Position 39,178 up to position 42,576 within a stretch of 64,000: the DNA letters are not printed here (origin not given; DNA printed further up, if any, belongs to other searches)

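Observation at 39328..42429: Stand-alone 1033-aa SF1 helicase fused to a Vsr/DUF559-type endonuclease: candidate single-protein nucleic-acid defence or surveillance enzyme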

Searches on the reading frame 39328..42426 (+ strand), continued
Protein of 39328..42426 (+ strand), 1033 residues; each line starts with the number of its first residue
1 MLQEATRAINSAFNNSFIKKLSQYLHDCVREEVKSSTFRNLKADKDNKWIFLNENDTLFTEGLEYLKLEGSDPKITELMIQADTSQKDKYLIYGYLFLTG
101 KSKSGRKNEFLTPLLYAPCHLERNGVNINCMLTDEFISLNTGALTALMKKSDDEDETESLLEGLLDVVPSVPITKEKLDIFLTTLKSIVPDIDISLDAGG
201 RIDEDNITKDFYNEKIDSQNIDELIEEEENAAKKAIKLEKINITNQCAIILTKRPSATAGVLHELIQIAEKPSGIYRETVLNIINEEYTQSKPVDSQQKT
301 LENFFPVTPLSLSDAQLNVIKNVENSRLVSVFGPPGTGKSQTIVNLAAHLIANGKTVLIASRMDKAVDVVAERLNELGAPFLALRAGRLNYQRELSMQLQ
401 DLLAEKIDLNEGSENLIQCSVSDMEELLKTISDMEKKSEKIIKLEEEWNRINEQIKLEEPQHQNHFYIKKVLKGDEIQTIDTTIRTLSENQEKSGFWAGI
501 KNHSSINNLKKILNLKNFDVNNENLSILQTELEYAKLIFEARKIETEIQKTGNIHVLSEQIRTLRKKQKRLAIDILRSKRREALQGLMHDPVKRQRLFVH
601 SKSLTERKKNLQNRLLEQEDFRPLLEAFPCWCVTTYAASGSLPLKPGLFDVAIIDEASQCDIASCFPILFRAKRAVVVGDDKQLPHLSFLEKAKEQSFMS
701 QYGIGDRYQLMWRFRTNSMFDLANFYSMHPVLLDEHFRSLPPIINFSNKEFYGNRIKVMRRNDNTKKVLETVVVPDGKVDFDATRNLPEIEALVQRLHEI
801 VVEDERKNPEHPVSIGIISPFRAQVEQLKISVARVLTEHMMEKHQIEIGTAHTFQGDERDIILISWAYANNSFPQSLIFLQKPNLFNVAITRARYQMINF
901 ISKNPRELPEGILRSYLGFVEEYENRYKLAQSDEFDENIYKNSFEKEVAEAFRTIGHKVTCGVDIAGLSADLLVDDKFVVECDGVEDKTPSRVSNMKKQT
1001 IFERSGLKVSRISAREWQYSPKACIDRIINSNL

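Call 92: find_related_loci(query=A2, collection=viral_contigs, flank=5000)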
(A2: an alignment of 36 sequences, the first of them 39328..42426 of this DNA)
Query A2 (1033 aa) in viral_contigs; peptide patterns used: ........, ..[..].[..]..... (x = any residue, [..] = any of these).
600 stretches matched a pattern (row limit reached: there are more); 45 encode a relative of the query (tblastn E <= 1e-3); 45 distinct loci.
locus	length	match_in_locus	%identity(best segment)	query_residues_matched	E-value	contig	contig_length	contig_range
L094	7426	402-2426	28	242-898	2e-60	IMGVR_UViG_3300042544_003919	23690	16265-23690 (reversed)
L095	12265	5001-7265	27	234-1033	2e-58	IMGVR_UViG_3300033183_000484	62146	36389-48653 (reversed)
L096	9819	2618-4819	39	211-898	1e-48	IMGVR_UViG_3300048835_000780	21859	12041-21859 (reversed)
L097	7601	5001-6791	26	303-949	1e-41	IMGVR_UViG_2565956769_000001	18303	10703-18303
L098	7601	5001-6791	26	303-949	1e-41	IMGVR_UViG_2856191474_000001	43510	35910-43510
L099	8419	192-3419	29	309-1028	8e-41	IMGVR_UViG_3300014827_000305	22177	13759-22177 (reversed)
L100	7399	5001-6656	27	307-906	2e-40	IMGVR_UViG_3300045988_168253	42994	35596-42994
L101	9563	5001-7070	30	242-894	9e-39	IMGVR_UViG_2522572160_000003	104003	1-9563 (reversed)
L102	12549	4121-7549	30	248-1012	3e-37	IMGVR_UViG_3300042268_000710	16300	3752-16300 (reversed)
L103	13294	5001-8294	29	316-1028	7e-37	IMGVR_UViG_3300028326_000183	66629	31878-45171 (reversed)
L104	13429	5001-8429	30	248-1012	5e-35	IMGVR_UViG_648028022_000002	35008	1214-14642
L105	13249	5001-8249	29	302-1012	1e-34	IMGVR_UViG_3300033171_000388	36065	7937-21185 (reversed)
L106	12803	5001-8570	27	239-1030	3e-32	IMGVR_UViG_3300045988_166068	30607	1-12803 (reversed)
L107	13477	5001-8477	26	248-1025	5e-30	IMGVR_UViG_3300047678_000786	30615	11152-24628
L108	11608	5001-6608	24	305-904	1e-33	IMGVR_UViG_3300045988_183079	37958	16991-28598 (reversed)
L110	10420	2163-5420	28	316-1030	1e-27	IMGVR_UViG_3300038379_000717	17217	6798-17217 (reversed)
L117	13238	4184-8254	25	258-1029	9e-22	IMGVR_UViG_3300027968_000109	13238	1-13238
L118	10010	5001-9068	25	305-1029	1e-21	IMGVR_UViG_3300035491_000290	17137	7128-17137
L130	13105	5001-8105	24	302-1029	4e-17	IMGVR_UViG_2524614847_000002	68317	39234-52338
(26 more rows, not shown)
